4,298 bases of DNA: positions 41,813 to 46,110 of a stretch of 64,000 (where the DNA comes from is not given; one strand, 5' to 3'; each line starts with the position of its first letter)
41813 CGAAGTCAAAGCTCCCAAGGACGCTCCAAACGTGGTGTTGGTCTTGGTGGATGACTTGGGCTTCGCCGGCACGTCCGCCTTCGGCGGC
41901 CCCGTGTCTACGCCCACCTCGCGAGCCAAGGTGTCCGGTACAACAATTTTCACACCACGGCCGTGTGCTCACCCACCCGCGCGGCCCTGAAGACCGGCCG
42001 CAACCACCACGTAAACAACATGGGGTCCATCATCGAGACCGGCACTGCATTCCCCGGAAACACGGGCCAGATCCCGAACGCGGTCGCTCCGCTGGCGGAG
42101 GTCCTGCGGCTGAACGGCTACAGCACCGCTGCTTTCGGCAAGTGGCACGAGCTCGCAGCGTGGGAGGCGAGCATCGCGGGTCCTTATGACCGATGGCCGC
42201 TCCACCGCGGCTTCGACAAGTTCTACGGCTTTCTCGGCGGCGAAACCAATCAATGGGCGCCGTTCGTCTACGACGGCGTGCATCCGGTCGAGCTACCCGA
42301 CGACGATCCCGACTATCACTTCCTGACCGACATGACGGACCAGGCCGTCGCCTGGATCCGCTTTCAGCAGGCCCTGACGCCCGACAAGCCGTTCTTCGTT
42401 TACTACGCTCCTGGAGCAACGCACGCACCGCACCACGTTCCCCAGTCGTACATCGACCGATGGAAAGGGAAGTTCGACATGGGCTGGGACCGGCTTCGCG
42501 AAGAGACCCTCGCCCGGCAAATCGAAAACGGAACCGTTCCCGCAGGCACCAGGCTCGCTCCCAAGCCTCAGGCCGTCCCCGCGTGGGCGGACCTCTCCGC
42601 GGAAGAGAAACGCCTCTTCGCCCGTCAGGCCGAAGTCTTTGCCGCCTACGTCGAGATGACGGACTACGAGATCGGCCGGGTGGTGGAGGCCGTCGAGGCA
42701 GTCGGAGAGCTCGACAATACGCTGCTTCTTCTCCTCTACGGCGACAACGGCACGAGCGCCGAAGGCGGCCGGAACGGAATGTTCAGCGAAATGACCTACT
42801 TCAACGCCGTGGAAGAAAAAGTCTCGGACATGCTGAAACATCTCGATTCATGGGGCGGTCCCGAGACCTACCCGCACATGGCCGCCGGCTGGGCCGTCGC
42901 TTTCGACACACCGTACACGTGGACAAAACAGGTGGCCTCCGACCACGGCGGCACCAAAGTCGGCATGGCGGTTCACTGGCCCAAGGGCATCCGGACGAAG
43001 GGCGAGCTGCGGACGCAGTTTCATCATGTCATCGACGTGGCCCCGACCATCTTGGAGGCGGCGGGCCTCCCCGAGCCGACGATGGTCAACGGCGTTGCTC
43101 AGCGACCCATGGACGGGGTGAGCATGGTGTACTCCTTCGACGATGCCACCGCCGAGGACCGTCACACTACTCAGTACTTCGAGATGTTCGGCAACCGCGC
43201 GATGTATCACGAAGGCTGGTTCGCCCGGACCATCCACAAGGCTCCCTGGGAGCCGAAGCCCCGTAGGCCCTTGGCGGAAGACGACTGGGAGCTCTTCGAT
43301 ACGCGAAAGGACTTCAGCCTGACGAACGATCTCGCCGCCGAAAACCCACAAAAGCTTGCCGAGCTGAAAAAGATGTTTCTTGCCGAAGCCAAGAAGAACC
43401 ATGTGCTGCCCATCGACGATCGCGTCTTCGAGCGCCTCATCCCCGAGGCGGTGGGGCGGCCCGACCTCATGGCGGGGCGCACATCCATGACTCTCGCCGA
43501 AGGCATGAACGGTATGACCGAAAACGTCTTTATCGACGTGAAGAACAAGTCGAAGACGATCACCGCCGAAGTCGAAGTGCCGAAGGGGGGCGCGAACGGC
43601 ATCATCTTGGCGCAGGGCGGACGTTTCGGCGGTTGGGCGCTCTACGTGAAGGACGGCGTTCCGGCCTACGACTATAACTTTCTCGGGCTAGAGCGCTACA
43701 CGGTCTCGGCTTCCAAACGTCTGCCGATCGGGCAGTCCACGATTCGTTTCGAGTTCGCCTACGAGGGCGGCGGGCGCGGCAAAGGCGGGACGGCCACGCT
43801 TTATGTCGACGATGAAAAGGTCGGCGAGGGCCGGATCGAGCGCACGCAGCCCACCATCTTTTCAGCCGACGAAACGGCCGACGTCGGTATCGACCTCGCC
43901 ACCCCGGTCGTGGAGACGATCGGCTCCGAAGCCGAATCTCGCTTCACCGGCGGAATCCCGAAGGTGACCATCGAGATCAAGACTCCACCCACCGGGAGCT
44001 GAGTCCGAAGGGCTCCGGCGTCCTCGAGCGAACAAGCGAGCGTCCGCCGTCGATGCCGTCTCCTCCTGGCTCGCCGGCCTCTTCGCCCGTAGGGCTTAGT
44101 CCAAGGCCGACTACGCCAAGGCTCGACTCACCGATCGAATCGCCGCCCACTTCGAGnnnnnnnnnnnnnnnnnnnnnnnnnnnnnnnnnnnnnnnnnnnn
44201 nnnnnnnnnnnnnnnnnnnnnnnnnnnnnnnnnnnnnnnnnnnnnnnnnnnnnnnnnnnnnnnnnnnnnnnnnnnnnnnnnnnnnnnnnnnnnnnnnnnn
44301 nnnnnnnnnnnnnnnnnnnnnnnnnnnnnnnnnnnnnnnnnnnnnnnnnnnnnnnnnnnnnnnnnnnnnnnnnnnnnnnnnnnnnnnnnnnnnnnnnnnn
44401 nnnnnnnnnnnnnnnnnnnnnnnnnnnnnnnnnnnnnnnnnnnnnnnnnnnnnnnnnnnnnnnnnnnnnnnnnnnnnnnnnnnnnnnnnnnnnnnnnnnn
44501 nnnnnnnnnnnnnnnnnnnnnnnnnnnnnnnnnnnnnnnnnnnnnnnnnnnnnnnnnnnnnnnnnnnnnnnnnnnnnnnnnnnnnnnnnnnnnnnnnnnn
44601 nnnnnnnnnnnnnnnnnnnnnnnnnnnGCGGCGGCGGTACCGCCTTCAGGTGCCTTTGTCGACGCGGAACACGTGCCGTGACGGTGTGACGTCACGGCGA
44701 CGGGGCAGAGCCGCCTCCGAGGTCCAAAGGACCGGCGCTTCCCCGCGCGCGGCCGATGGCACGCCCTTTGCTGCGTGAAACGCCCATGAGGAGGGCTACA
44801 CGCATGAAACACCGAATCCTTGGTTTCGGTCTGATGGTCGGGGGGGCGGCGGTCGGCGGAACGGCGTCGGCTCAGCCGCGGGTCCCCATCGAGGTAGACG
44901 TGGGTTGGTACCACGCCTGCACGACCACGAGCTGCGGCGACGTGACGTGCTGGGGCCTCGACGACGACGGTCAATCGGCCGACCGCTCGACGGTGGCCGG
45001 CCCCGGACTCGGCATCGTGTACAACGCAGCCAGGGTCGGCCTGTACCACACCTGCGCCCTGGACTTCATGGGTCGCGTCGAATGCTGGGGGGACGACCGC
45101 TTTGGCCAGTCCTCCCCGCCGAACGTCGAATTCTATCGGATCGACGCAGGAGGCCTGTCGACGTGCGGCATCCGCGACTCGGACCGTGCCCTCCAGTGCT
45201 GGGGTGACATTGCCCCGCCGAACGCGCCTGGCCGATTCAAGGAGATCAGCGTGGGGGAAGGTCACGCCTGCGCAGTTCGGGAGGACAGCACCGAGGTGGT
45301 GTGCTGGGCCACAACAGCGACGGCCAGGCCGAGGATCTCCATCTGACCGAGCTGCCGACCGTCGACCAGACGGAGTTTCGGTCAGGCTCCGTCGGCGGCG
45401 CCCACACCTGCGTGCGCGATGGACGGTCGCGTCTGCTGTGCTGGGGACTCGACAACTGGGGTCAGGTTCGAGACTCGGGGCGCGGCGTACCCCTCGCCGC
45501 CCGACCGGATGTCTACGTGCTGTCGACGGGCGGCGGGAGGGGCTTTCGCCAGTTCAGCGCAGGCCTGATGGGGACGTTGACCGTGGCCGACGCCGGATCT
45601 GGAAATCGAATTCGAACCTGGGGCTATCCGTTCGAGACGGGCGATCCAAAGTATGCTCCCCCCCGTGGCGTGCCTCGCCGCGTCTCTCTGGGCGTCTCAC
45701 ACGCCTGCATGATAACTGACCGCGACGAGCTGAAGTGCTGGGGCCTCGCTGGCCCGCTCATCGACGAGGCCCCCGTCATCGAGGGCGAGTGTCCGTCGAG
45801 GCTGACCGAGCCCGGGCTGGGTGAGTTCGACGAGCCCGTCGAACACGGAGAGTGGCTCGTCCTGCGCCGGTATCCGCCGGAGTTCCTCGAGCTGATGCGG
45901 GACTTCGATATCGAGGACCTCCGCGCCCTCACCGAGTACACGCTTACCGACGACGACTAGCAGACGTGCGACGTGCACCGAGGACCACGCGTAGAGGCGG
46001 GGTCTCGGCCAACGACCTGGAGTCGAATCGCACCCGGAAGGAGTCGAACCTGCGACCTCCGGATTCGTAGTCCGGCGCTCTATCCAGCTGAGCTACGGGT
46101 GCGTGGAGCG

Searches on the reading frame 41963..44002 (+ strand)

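Call 15: search_protein_families(library=pfam, proteins=[window:41963-44002:+])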
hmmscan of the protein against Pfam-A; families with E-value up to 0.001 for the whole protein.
window:41963-44002:+ (679 aa): 2 families
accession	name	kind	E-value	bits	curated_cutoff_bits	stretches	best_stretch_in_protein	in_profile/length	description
PF00884.28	Sulfatase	-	2.6e-41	142.3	25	1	1-368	48-300/301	Sulfatase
PF16347.10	SGSH_C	-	5.1e-07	30.4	29.3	1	331-460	16-134/154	N-sulphoglucosamine sulphohydrolase, C-terminal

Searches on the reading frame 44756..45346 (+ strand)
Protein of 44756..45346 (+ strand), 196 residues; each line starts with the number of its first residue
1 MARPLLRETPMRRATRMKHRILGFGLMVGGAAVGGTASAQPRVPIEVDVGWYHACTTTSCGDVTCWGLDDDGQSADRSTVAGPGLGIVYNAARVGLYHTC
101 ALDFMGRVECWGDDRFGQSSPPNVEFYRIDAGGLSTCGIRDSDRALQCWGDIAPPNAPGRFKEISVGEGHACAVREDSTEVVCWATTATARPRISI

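Call 54: search_protein_families(library=pfam, proteins=[window:44756-45346:+], max_evalue=0.01)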
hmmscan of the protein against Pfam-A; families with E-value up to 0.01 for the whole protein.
window:44756-45346:+ (196 aa): 2 families
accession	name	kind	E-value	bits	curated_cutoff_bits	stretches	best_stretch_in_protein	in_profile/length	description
PF13540.12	RCC1_2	-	8.9e-17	60.8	22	2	94-118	6-30/30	Regulator of chromosome condensation (RCC1) repeat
PF25390.1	WD40_RLD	-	1.3e-10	41.6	150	1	45-183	92-269/363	RCC1-like domain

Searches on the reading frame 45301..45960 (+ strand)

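Call 54: search_protein_families(library=pfam, proteins=[window:45301-45960:+], max_evalue=0.01)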
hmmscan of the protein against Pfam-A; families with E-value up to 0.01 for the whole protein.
window:45301-45960:+ (219 aa): 2 families
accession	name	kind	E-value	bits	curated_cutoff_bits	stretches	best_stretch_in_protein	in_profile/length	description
PF13540.12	RCC1_2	-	2e-06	27.9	22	1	128-148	4-24/30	Regulator of chromosome condensation (RCC1) repeat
PF25390.1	WD40_RLD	-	3.6e-06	27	150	1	15-148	22-167/363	RCC1-like domain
